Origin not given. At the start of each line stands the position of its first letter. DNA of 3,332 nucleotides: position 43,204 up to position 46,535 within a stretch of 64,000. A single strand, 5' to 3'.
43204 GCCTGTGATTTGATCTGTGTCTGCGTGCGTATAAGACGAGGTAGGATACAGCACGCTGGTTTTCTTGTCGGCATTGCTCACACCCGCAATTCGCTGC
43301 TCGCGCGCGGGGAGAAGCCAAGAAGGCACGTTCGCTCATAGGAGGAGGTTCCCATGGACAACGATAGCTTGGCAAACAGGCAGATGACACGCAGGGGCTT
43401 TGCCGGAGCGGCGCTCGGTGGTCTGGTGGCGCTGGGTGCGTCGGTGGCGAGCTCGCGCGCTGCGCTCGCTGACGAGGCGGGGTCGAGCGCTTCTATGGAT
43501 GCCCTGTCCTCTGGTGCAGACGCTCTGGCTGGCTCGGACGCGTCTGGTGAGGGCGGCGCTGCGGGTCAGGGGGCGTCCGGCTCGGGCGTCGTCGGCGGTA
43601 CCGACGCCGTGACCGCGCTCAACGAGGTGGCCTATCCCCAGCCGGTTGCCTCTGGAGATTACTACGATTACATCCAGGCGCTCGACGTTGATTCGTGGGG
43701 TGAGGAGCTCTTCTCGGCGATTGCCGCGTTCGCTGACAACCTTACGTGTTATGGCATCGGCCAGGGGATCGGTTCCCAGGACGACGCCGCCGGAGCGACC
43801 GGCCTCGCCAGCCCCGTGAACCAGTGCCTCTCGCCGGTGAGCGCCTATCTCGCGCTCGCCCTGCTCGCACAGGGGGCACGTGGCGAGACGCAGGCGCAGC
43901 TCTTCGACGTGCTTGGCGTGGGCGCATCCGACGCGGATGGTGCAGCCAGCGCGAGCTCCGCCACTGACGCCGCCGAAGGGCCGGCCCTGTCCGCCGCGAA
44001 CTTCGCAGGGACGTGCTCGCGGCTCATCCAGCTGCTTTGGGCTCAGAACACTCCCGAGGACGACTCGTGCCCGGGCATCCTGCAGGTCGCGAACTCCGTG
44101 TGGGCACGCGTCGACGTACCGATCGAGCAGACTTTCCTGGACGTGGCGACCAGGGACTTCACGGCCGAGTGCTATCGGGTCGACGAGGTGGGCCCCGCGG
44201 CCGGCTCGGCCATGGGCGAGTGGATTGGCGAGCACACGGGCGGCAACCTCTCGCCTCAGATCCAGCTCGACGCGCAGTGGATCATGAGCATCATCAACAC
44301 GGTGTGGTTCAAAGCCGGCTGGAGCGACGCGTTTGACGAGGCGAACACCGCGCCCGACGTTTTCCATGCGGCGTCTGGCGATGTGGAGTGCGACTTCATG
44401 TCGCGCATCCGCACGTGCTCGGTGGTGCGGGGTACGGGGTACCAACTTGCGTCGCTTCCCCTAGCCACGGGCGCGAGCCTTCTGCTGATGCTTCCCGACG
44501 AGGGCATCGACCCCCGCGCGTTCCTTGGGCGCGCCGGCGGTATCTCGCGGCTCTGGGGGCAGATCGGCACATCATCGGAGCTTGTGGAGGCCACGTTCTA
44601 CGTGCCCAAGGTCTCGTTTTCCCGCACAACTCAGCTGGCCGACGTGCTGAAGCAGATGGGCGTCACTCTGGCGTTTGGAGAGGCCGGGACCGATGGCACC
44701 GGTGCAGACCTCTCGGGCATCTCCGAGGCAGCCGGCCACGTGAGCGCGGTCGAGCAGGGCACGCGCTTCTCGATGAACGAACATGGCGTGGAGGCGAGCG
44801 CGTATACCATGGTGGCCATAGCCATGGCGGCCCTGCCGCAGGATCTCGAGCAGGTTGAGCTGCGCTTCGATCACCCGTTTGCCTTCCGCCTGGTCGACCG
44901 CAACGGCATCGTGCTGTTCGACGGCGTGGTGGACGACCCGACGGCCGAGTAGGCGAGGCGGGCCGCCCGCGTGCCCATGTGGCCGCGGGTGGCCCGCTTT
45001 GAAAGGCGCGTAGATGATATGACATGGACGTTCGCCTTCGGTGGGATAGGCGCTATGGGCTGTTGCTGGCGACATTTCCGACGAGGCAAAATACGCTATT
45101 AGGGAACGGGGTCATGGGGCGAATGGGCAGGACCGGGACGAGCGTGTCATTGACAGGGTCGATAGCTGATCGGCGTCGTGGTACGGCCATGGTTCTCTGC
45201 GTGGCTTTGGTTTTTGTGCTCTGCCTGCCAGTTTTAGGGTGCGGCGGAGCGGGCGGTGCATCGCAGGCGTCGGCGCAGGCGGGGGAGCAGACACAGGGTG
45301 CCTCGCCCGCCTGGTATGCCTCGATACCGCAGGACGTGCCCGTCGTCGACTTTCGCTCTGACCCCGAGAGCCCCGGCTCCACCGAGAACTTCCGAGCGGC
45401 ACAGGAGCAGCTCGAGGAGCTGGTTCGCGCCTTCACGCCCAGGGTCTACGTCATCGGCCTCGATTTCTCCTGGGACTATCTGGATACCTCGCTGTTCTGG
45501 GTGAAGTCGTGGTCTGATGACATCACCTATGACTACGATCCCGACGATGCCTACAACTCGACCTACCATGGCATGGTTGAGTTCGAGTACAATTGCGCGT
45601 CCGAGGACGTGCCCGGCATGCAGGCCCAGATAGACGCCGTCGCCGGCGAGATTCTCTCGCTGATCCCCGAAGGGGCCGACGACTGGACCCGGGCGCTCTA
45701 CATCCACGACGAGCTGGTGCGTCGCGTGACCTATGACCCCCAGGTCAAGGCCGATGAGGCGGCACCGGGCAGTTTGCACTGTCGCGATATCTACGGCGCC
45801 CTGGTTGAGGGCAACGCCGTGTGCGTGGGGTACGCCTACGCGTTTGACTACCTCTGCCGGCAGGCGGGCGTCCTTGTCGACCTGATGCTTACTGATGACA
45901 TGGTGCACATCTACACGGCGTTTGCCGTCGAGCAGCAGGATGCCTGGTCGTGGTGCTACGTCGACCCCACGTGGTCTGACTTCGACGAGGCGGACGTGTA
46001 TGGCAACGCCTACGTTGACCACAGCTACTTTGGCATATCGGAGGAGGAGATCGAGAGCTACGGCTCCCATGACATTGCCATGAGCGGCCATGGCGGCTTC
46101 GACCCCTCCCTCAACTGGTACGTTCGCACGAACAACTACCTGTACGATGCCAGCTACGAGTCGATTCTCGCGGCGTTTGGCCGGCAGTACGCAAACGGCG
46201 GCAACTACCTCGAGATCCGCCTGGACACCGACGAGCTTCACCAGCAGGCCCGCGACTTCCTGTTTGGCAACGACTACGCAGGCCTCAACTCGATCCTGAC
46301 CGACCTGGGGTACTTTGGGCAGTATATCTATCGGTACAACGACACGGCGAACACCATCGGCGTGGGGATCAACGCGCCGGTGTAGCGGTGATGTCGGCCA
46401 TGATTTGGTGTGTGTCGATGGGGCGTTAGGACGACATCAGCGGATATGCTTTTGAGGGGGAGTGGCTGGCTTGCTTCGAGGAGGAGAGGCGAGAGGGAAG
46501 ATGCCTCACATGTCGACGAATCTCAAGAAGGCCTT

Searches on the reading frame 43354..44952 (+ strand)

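Call 36: search_protein_families(library=pfam, proteins=[window:43354-44952:+], max_evalue=0.00001)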
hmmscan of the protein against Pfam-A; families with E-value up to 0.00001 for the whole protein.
window:43354-44952:+ (532 aa): 1 family
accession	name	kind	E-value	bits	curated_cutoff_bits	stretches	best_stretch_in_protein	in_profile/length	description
PF00079.25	Serpin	-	1.1e-51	176.7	27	1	156-529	22-370/370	Serpin (serine protease inhibitor)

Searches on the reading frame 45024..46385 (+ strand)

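Call 36: search_protein_families(library=pfam, proteins=[window:45024-46385:+], max_evalue=0.00001)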
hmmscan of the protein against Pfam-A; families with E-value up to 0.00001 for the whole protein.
window:45024-46385:+ (453 aa): 0 families

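Call 42: search_protein_families(library=pfam, proteins=[window:45024-46385:+], max_evalue=0.001)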
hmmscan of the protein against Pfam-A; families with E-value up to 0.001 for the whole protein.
window:45024-46385:+ (453 aa): 1 family
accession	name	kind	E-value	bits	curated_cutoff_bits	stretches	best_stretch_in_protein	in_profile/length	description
PF01841.26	Transglut_core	-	0.00046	20.9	23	1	219-321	13-107/108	Transglutaminase-like superfamily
